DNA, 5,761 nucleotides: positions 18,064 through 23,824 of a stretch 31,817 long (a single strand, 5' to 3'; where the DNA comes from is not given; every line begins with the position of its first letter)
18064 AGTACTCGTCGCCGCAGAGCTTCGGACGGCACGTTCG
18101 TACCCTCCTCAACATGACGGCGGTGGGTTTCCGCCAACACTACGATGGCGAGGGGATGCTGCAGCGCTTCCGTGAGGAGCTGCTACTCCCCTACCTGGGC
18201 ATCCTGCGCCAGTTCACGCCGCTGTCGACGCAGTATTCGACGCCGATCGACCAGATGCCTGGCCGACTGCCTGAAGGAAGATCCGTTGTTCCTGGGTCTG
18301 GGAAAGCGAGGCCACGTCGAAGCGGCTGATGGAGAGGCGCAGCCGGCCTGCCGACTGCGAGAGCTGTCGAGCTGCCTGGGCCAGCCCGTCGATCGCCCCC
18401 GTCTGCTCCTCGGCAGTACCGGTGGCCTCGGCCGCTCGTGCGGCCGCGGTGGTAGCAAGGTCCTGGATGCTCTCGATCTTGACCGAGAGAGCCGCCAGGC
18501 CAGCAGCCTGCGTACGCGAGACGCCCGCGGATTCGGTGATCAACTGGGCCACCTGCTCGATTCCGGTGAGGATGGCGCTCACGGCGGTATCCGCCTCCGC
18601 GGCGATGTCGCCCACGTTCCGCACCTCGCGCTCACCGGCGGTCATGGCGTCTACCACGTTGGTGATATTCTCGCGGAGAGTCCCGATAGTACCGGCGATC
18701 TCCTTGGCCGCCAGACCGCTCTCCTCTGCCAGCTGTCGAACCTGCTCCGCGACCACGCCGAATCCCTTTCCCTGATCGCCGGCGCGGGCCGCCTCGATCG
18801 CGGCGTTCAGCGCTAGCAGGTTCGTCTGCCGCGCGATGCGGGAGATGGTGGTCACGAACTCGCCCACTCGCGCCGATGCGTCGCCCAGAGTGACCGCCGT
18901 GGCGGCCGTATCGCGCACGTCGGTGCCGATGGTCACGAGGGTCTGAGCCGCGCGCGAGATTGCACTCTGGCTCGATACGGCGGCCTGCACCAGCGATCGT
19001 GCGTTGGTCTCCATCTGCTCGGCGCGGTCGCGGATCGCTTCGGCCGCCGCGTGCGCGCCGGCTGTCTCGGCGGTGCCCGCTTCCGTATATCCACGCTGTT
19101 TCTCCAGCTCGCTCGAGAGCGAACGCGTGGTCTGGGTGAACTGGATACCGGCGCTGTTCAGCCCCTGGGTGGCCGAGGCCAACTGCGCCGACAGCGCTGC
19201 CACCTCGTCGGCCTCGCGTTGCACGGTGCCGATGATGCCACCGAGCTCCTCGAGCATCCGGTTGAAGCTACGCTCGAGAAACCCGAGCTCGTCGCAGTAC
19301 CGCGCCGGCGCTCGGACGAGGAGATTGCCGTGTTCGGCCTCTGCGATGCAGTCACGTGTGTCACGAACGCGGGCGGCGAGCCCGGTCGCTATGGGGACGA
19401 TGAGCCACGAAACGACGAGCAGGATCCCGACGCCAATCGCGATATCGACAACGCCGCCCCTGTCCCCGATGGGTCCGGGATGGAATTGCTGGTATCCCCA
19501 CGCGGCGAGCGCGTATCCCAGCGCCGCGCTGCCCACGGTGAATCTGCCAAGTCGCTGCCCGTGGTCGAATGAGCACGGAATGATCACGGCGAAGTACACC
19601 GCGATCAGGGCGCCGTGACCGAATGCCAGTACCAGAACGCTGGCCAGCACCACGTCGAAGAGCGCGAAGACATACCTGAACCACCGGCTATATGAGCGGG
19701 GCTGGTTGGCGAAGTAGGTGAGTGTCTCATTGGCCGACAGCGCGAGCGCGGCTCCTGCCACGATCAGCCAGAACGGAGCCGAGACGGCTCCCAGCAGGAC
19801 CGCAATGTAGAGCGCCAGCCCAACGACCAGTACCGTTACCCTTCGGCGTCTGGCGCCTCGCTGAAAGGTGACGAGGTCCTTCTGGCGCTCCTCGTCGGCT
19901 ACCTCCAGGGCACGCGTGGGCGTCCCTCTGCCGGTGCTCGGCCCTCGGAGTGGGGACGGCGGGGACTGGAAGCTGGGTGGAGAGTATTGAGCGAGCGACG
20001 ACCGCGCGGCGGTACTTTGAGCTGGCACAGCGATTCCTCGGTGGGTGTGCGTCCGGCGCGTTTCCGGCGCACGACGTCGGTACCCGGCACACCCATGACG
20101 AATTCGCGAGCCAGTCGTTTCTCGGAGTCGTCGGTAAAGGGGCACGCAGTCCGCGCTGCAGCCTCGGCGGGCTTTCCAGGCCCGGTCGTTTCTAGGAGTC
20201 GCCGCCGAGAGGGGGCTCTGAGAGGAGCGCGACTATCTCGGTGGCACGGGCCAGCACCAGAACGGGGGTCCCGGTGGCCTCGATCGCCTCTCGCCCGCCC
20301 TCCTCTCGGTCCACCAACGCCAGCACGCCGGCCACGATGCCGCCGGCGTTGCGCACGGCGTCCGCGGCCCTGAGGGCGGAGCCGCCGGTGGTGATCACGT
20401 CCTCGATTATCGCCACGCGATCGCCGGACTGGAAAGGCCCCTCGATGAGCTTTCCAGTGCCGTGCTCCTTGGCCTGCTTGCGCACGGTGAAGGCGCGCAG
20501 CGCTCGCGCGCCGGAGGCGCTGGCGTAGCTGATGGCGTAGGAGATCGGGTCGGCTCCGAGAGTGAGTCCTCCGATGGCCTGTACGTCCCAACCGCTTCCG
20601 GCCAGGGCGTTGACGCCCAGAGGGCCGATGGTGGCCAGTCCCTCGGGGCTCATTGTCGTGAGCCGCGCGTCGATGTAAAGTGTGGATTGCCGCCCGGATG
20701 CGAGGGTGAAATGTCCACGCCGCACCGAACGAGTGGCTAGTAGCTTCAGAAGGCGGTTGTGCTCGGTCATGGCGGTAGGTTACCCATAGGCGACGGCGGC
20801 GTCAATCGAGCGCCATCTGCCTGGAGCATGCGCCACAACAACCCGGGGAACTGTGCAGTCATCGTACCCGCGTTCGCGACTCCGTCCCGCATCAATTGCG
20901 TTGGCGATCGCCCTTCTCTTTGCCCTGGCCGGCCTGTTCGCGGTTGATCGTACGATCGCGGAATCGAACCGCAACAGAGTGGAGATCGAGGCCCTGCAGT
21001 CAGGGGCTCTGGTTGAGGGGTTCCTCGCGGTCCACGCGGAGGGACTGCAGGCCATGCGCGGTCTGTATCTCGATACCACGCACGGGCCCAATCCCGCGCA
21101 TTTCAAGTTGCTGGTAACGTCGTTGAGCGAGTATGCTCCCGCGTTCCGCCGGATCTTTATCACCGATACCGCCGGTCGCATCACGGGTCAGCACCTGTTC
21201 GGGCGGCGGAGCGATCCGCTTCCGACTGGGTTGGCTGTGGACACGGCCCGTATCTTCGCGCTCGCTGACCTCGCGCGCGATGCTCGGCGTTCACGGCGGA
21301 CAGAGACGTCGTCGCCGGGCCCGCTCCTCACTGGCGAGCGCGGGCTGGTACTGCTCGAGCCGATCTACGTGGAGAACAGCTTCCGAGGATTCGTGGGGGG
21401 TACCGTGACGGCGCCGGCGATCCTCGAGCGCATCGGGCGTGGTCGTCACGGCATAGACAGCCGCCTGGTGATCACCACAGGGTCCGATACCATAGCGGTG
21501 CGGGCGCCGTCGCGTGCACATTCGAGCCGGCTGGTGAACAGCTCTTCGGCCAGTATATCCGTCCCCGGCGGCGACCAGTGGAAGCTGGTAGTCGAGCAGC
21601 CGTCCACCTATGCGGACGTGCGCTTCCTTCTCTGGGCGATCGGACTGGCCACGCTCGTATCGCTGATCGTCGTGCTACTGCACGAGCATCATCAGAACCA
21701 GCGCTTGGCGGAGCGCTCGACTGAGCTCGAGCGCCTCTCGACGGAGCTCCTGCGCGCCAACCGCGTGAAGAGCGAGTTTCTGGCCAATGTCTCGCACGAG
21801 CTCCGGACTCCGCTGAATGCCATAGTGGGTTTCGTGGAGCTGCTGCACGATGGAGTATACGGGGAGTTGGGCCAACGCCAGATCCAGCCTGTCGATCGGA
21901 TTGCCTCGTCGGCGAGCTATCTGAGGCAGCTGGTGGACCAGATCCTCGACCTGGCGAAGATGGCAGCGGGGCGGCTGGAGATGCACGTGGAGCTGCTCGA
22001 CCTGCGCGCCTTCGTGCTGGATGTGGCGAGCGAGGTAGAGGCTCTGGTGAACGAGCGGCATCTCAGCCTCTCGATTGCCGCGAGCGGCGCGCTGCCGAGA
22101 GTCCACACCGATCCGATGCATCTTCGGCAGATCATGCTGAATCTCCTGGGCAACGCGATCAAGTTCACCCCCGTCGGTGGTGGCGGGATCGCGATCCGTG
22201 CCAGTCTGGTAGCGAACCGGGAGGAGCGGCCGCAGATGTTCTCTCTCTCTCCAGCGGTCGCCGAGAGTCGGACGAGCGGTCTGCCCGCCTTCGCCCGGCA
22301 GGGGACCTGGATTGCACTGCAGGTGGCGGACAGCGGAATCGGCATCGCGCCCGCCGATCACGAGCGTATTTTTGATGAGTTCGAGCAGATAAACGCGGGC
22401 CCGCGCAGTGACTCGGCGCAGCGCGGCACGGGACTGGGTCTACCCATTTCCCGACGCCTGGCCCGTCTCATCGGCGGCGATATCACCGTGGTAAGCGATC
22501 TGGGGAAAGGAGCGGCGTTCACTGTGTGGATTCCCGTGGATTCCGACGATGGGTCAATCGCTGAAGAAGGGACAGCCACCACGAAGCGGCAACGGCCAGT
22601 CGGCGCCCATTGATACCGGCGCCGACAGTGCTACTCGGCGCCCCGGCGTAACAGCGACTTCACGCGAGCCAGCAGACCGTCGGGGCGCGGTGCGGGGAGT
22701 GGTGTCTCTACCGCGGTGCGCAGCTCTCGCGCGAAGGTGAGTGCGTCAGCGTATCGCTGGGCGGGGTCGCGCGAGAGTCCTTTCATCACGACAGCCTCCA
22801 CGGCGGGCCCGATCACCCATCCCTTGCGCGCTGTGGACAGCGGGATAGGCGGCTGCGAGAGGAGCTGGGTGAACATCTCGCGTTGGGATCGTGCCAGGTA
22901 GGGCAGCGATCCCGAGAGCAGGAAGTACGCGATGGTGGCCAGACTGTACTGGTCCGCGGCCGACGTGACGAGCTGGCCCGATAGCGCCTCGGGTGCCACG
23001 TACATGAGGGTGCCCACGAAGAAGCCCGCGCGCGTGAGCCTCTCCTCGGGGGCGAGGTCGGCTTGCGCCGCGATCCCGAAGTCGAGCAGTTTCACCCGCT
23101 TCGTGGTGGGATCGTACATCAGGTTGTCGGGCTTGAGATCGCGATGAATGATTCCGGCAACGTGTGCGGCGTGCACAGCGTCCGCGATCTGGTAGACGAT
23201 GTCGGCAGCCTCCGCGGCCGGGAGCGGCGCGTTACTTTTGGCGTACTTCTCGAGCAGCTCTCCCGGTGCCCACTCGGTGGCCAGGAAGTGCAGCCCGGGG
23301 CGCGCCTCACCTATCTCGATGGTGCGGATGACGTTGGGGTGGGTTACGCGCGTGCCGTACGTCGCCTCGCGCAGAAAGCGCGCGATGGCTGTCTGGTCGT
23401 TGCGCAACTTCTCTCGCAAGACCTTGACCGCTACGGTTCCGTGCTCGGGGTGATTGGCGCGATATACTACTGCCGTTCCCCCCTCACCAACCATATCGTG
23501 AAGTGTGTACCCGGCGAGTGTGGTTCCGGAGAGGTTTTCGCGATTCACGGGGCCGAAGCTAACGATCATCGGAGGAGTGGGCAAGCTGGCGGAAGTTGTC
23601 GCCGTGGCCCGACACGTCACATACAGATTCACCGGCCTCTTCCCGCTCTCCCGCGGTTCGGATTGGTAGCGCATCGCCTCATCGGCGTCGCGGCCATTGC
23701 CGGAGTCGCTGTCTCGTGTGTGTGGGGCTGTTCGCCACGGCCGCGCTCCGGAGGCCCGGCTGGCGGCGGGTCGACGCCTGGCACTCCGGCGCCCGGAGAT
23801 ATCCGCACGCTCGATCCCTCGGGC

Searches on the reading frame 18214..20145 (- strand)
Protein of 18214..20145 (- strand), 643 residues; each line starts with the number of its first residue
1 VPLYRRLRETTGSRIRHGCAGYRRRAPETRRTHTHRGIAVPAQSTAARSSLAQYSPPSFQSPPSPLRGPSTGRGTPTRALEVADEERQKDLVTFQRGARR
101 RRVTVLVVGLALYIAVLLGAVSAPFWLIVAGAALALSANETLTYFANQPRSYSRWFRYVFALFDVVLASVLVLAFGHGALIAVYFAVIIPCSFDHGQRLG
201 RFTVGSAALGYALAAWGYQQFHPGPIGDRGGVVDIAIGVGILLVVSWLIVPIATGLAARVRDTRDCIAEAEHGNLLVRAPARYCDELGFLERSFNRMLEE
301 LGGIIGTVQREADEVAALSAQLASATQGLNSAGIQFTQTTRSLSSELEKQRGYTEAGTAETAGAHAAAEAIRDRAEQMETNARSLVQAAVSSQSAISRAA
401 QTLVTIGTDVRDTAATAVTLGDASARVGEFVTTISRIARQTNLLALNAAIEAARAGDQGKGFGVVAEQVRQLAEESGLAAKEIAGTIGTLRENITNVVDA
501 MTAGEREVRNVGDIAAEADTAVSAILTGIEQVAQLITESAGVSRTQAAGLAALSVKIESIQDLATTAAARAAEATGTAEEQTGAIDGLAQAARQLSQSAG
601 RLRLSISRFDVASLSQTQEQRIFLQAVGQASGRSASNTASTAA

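Call 62: search_protein_families(library=pfam, proteins=[window:18214-20145:-], max_evalue=0.0001)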
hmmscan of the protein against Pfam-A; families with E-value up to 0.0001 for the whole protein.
window:18214-20145:- (643 aa): 1 family
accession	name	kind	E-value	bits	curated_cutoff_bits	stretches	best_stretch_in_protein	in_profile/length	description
PF00015.26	MCPsignal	-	2.7e-32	112.4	34.6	1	402-562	14-170/172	Methyl-accepting chemotaxis protein (MCP) signalling domain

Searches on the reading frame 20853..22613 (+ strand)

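Call 62: search_protein_families(library=pfam, proteins=[window:20853-22613:+], max_evalue=0.0001)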
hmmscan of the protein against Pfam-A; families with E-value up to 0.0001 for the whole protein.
window:20853-22613:+ (586 aa): 2 families
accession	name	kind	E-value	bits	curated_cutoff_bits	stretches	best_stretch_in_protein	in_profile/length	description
PF02518.31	HATPase_c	-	2.8e-24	86.1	26.4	1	420-563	2-110/111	Histidine kinase-, DNA gyrase B-, and HSP90-like ATPase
PF00512.31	HisKA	-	2.2e-19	69.7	26.9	1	306-373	2-66/66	His Kinase A (phospho-acceptor) domain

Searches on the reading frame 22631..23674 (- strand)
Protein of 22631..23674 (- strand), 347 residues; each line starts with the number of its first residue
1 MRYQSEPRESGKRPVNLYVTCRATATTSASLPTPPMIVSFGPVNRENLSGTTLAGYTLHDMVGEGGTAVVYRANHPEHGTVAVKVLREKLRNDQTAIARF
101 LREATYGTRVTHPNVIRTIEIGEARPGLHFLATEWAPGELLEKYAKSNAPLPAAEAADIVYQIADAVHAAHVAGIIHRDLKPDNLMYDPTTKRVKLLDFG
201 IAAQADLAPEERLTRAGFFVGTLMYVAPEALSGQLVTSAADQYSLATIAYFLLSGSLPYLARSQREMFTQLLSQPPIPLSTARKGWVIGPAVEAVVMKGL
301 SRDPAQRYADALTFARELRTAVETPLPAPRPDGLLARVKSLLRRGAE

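Call 62: search_protein_families(library=pfam, proteins=[window:22631-23674:-], max_evalue=0.0001)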
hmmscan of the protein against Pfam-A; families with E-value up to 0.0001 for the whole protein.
window:22631-23674:- (347 aa): 4 families
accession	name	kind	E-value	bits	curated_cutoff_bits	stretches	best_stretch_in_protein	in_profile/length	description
PF00069.31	Pkinase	-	3e-44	151.8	31.7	1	56-274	1-212/263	Protein kinase domain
PF07714.23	PK_Tyr_Ser-Thr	-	1e-24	87.7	23.1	1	58-275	3-221/258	Protein tyrosine and serine/threonine kinase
PF03109.22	ABC1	-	4.2e-08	33.1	22.9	0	129-207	143-219/244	ABC1 atypical kinase-like domain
PF01636.29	APH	-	1.4e-06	28.7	23.2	0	157-206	148-201/239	Phosphotransferase enzyme family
